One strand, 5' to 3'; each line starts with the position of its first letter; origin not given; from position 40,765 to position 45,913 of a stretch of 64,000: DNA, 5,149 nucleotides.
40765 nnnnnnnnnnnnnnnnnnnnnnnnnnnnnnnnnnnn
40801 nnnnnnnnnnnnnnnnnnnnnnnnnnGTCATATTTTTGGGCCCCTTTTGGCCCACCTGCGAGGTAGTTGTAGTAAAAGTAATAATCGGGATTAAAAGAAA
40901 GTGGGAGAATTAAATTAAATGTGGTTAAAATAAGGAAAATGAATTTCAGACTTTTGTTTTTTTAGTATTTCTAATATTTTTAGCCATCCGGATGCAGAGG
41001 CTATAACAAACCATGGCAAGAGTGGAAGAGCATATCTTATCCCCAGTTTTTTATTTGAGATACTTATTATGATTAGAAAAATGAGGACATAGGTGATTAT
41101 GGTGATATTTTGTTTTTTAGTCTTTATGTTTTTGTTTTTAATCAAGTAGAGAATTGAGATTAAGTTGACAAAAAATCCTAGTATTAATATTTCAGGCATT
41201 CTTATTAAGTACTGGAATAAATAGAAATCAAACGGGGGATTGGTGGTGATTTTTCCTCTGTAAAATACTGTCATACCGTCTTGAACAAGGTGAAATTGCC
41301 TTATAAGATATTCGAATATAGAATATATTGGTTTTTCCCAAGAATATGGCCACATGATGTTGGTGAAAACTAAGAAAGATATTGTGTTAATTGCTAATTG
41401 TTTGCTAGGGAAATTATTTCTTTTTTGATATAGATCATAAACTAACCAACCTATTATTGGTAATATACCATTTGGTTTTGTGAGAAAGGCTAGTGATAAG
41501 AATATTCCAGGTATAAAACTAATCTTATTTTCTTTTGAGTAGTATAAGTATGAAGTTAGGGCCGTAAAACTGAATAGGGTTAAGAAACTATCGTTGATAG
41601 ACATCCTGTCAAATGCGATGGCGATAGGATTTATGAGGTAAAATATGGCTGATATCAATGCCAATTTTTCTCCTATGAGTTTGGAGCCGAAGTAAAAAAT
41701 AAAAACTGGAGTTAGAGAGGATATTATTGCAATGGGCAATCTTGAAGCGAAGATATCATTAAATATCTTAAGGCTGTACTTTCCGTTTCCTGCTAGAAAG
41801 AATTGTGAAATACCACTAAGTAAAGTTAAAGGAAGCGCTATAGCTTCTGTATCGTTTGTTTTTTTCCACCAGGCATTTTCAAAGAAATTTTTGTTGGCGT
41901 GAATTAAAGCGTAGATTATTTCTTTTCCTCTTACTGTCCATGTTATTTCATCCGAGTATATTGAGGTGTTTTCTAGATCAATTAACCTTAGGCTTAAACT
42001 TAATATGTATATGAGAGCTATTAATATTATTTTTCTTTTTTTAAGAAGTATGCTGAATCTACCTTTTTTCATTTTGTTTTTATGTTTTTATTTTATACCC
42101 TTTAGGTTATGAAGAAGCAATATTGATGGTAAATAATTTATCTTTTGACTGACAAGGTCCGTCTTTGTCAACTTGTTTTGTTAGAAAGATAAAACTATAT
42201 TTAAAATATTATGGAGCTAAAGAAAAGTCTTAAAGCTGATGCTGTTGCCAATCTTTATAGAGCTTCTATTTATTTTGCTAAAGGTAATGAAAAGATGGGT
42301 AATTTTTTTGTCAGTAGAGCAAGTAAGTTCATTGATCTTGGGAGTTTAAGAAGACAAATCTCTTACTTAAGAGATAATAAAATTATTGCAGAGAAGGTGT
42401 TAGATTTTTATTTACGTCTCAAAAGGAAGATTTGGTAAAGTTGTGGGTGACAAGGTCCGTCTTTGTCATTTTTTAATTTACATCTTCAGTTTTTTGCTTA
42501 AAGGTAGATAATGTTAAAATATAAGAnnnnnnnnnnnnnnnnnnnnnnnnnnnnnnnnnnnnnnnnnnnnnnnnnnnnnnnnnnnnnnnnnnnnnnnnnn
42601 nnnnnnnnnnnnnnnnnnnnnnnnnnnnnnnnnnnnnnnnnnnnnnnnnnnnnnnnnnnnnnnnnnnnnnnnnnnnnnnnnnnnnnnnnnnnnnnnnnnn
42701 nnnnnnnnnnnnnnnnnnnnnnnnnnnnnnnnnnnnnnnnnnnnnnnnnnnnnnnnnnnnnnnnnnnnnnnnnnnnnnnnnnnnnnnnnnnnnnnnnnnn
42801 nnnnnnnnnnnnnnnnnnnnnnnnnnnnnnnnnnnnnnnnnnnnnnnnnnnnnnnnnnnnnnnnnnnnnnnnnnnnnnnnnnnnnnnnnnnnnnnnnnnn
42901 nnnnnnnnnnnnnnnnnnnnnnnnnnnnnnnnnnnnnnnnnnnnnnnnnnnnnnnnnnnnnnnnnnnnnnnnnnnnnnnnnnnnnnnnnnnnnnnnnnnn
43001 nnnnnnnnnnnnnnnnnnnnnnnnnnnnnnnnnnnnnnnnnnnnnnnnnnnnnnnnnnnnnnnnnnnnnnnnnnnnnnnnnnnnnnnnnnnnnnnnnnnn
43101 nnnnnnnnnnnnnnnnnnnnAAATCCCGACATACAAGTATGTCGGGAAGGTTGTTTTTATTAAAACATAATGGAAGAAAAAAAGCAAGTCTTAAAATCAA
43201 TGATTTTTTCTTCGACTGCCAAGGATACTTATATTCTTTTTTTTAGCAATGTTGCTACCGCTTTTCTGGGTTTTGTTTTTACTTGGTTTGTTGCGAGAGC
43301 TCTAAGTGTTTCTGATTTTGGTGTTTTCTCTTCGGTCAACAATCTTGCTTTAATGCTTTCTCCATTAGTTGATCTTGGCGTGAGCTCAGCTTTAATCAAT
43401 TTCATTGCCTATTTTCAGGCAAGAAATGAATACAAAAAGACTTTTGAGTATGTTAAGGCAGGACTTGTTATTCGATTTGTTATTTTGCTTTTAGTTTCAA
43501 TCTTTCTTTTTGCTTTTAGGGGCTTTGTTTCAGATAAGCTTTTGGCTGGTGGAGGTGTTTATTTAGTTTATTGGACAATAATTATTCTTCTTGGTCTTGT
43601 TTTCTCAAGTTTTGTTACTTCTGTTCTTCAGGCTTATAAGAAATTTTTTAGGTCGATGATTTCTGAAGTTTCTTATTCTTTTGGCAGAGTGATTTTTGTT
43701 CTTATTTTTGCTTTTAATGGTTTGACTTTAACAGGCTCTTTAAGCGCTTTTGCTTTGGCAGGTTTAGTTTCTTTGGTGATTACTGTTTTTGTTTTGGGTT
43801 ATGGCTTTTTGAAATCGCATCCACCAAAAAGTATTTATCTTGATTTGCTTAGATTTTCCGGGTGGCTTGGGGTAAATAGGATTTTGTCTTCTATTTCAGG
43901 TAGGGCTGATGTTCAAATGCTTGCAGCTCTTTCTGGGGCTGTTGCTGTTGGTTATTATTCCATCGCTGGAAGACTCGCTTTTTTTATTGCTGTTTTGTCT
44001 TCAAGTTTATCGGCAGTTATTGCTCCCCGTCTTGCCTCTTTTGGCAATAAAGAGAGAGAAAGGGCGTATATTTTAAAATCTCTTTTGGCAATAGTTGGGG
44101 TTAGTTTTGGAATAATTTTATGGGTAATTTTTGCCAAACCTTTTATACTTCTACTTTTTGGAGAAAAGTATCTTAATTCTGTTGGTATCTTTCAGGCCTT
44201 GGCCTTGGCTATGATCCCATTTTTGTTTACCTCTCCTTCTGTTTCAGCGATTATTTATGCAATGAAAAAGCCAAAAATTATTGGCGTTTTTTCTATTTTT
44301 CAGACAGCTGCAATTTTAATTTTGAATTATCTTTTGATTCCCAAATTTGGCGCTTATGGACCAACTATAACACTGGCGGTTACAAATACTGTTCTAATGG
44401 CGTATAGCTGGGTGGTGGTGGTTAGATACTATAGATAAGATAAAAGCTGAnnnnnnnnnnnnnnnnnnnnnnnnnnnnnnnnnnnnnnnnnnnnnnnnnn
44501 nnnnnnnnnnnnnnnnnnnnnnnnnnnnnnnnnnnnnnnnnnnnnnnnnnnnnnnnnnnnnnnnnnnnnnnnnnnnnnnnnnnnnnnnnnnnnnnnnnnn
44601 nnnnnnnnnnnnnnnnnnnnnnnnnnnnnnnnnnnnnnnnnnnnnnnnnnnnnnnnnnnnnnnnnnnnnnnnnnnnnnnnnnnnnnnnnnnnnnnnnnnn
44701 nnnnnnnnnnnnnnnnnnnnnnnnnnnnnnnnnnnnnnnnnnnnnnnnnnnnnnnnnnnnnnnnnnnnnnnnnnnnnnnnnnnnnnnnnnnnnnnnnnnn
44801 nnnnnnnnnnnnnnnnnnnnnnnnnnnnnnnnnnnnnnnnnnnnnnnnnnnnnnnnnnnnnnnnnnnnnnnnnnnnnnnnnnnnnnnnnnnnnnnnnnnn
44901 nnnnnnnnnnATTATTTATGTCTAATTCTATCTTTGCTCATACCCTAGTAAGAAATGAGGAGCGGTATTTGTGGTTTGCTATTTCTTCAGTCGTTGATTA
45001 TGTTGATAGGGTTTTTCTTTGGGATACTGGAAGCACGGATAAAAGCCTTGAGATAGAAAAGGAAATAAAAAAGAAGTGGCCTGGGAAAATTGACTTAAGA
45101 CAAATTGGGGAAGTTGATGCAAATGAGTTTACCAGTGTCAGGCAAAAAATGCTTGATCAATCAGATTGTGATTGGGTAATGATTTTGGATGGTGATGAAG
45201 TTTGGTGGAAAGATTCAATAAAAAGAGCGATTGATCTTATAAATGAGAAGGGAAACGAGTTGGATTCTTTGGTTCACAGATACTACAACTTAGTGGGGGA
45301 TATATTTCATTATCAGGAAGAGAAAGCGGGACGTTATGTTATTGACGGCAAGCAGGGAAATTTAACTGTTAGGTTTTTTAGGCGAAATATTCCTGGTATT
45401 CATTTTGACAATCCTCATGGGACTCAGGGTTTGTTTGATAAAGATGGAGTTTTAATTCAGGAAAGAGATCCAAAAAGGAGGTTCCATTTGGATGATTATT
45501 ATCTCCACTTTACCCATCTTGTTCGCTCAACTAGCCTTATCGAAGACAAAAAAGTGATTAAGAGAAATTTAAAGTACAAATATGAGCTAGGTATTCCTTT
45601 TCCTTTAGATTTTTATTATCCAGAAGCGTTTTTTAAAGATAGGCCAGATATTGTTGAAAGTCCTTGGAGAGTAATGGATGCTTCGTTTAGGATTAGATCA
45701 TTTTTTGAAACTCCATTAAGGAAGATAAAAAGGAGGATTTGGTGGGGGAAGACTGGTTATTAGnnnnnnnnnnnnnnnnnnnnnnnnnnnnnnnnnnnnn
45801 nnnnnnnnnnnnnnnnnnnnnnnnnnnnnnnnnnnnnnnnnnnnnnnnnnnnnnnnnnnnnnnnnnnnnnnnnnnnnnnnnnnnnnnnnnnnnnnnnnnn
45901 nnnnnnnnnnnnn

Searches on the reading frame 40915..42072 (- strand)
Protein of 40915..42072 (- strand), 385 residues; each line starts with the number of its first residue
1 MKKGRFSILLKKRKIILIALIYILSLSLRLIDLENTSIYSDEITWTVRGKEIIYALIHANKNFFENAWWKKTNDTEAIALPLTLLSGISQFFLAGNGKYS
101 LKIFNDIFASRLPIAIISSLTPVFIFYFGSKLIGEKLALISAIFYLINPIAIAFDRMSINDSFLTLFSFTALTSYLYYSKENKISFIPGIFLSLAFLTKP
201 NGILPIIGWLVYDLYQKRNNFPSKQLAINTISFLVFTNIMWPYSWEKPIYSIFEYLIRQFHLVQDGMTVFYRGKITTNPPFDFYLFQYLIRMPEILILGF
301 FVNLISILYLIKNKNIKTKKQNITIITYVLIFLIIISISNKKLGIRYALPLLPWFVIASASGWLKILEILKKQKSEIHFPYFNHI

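Call 11: search_protein_families(library=ncbifam, proteins=[window:40915-42072:-], max_evalue=0.01)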
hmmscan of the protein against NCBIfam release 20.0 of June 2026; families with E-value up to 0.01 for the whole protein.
window:40915-42072:- (385 aa): 1 family
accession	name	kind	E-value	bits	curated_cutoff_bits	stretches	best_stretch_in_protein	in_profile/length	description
TIGR03663.1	TIGR03663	subfamily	2.3e-07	30.2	126.25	1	108-324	71-297/435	flippase activity-associated protein Agl23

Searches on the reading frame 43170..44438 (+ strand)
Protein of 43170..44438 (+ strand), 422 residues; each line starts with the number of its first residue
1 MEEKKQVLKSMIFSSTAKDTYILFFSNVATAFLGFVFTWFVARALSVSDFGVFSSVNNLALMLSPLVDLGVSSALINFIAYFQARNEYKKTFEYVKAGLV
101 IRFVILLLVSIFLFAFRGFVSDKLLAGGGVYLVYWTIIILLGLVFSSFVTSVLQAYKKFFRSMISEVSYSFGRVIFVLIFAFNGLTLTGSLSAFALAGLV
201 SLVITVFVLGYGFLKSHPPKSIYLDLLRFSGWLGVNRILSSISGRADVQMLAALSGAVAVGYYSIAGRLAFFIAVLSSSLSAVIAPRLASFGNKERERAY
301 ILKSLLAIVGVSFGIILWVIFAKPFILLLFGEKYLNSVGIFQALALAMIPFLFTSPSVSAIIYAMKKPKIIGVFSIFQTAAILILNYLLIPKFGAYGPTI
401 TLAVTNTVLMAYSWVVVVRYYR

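Call 39: search_protein_families(library=pfam, proteins=[window:43170-44438:+], max_evalue=0.001)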
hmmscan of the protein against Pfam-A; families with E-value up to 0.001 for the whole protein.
window:43170-44438:+ (422 aa): 4 families
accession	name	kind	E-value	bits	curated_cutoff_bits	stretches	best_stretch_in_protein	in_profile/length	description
PF01943.22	Polysacc_synt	-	1.2e-24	87.7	28.2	1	17-290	2-272/274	Polysaccharide biosynthesis protein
PF13440.11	Polysacc_synt_3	-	8.6e-14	51.9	23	1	41-338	2-292/293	Polysaccharide biosynthesis protein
PF01554.23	MatE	-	4.2e-09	36.7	24.9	2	235-388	4-161/161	MatE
PF03023.19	MurJ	-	3.8e-05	22.9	27.4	1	130-417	98-399/451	Lipid II flippase MurJ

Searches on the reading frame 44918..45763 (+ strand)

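Call 39: search_protein_families(library=pfam, proteins=[window:44918-45763:+], max_evalue=0.001)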
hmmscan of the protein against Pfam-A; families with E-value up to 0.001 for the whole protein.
window:44918-45763:+ (281 aa): 1 family
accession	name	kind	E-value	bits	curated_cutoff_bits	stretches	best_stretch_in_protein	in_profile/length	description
PF00535.33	Glycos_transf_2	-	1.3e-11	45.2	23.3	1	11-141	6-132/168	Glycosyl transferase family 2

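Call 47: search_protein_families(library=ncbifam, proteins=[window:44918-45763:+], max_evalue=0.001)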
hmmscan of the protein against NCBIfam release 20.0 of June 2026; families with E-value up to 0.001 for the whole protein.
window:44918-45763:+ (281 aa): 2 families
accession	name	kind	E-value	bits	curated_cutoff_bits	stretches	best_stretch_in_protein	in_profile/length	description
TIGR04195.1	S_glycosyl_SunS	equivalog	0.00015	20.7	350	1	4-101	58-148/421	SunS family peptide S-glycosyltransferase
NF038302.1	EPS_HpsE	equivalog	0.00087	18.3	300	0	32-110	36-113/307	hormogonium polysaccharide biosynthesis glycosyltransferase HpsE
